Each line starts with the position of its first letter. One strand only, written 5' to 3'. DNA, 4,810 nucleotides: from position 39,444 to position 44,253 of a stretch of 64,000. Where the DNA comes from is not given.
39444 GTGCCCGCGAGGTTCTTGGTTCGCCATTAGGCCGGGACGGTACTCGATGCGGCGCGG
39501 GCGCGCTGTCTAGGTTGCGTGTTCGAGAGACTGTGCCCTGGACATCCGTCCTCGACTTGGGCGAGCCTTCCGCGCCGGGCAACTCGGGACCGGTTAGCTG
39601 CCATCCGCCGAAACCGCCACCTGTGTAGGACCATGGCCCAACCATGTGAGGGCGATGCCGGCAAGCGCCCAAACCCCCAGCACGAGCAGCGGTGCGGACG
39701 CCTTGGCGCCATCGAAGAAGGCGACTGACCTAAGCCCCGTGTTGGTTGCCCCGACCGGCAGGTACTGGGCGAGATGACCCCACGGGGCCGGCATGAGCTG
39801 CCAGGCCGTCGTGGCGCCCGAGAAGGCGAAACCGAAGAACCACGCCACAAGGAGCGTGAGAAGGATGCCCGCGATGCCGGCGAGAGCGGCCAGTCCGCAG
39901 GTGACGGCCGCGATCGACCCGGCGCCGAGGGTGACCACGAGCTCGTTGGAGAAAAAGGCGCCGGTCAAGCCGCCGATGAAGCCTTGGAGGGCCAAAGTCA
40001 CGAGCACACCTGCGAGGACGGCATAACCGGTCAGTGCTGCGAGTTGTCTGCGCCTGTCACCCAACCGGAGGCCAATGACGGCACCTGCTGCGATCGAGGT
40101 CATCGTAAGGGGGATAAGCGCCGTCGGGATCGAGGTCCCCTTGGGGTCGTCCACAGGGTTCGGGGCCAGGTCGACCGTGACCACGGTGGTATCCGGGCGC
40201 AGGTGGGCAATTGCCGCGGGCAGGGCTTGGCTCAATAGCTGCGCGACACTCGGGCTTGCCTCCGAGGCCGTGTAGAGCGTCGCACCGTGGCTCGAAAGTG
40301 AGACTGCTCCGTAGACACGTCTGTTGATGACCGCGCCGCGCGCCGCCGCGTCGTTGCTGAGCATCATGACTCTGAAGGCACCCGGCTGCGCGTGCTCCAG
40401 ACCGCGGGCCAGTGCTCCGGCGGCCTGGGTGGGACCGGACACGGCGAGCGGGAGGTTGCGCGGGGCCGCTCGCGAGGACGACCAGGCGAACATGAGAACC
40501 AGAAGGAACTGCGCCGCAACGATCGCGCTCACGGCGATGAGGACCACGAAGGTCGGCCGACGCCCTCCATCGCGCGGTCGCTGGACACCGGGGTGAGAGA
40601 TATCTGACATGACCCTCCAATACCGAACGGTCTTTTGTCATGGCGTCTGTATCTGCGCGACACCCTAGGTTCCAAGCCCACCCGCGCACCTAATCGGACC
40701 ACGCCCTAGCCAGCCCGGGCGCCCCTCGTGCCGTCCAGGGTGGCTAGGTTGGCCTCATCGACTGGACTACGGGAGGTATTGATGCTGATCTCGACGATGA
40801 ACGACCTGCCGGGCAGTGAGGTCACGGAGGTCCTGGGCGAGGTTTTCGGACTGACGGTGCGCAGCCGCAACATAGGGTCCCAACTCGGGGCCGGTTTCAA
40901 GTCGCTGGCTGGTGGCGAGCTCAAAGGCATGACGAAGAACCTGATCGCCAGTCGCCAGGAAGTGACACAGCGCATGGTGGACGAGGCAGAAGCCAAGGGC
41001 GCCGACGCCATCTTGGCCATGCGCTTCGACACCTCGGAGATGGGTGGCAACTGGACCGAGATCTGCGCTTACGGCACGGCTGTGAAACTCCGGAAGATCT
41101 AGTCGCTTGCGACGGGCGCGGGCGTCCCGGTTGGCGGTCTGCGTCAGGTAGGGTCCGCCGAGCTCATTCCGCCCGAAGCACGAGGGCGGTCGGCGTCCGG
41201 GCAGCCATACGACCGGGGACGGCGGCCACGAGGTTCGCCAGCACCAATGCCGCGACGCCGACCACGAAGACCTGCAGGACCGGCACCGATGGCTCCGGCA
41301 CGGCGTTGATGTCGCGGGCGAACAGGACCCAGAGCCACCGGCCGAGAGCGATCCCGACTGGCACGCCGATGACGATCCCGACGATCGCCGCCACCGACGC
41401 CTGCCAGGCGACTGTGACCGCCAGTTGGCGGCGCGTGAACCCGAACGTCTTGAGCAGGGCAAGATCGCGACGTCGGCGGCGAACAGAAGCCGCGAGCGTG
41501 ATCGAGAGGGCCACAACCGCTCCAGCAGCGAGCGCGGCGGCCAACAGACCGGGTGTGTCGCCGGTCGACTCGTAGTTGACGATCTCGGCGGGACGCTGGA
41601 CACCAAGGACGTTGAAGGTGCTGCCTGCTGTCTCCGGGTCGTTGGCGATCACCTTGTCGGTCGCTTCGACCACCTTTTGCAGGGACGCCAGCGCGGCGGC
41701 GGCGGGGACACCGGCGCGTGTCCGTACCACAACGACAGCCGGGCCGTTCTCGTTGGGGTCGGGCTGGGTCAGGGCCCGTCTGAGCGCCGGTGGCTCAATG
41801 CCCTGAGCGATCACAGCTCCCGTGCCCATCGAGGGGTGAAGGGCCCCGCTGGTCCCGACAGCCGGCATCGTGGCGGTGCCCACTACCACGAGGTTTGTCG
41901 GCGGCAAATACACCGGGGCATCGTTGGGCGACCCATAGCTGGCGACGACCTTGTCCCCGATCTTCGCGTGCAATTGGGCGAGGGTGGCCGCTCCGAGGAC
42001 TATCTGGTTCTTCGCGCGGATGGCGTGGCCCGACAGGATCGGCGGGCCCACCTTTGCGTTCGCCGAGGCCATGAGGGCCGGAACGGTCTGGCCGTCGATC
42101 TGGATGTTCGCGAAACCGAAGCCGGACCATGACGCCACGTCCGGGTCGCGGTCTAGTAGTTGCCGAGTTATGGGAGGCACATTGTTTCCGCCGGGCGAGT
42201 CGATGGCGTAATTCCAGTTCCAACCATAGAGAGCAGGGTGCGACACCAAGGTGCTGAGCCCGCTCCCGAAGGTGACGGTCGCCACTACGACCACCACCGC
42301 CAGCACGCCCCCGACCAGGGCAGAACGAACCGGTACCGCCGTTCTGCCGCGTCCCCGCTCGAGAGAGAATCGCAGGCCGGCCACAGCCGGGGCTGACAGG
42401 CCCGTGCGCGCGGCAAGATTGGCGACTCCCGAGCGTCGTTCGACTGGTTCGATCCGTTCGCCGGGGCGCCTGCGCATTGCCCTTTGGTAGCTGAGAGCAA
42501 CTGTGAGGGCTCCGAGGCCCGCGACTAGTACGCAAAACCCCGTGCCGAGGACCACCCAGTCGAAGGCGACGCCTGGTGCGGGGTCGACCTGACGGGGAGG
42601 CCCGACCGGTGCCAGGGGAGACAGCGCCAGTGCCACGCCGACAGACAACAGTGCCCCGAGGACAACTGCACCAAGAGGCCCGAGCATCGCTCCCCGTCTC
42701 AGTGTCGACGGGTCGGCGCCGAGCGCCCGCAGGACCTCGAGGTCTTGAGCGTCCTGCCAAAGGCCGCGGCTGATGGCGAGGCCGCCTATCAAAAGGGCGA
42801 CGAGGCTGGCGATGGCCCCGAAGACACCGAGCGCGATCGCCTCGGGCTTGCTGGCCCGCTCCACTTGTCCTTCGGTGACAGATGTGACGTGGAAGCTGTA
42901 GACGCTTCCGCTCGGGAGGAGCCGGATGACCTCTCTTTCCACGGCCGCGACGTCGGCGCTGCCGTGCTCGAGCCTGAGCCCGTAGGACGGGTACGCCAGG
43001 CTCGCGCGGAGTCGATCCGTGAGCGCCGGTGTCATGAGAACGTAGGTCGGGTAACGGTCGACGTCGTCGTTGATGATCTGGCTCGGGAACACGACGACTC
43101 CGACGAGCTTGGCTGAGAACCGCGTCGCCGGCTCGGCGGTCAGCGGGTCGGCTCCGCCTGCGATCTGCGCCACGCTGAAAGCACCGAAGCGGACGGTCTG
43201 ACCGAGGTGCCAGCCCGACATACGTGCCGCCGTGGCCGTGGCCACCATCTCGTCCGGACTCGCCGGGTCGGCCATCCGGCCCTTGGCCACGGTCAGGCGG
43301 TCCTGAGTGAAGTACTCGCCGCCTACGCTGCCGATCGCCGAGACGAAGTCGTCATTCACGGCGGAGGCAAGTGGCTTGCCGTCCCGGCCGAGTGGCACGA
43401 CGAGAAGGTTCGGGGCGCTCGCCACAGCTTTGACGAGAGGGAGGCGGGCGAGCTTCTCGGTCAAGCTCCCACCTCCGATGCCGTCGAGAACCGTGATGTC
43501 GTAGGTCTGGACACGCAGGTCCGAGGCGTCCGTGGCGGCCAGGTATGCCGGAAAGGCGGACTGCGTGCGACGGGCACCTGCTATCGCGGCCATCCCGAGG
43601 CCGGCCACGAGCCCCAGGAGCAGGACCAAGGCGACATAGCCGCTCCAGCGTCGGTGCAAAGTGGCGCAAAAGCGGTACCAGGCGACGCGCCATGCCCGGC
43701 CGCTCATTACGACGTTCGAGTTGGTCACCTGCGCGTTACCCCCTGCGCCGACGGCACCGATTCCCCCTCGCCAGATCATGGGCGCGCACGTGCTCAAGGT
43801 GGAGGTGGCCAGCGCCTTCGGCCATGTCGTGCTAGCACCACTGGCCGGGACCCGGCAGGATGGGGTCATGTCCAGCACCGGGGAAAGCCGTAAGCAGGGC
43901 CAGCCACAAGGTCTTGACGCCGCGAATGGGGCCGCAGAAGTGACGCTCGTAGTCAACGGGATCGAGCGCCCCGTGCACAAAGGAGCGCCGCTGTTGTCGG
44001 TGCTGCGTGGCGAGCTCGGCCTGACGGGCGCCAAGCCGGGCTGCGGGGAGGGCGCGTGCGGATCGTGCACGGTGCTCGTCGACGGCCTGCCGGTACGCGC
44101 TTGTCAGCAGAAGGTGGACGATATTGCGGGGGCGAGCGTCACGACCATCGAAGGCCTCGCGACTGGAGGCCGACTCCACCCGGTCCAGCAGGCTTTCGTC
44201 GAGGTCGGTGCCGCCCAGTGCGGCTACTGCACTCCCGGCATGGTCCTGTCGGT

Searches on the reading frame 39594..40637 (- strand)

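Call 34: search_protein_families(library=pfam, proteins=[window:39594-40637:-], max_evalue=0.00001)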
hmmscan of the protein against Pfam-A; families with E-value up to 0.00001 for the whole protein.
window:39594-40637:- (347 aa): 0 families

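Call 40: search_protein_families(library=ncbifam, proteins=[window:39594-40637:-], max_evalue=0.00001)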
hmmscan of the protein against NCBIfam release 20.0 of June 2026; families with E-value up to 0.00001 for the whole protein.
window:39594-40637:- (347 aa): 0 families

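Call 68: search_protein_families(library=pfam, proteins=[window:39594-40637:-], max_evalue=0.001)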
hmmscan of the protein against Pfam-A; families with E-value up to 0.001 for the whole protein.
window:39594-40637:- (347 aa): 1 family
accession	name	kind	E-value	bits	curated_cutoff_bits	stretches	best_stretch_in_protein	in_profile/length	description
PF12698.13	ABC2_membrane_3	-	0.00017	21.2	31.6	0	42-137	12-118/347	ABC-2 family transporter protein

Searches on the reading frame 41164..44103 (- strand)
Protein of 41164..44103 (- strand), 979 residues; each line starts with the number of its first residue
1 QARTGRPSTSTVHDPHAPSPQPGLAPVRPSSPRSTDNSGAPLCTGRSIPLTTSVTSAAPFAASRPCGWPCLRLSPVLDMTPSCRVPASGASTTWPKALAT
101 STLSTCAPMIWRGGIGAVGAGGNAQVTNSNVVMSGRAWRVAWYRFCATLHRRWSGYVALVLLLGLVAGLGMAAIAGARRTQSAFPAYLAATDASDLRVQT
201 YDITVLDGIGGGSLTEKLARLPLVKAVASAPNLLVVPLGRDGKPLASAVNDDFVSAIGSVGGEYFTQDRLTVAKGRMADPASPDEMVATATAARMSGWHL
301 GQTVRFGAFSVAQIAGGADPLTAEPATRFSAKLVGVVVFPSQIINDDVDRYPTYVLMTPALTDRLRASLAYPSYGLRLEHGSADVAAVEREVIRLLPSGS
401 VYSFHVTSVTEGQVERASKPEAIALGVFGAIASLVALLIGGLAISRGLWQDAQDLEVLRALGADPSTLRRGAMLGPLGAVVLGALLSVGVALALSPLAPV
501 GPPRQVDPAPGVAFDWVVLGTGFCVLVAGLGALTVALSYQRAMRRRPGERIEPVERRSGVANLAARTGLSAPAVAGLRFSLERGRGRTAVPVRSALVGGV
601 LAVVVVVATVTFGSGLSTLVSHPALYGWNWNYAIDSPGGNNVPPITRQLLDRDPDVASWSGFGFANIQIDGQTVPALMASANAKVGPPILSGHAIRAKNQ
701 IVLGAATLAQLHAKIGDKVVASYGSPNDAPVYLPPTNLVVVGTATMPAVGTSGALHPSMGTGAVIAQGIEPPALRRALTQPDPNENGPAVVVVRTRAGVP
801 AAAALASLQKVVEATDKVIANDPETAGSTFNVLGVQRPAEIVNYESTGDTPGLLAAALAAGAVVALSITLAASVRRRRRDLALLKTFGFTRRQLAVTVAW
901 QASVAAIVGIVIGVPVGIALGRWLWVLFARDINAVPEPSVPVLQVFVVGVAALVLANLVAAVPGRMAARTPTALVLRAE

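Call 34: search_protein_families(library=pfam, proteins=[window:41164-44103:-], max_evalue=0.00001)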
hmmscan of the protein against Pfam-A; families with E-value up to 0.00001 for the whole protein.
window:41164-44103:- (979 aa): 1 family
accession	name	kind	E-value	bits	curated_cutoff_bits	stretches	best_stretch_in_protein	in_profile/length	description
PF02687.27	FtsX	-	9.9e-21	74.5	25.5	2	854-970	3-118/120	FtsX-like permease C-terminal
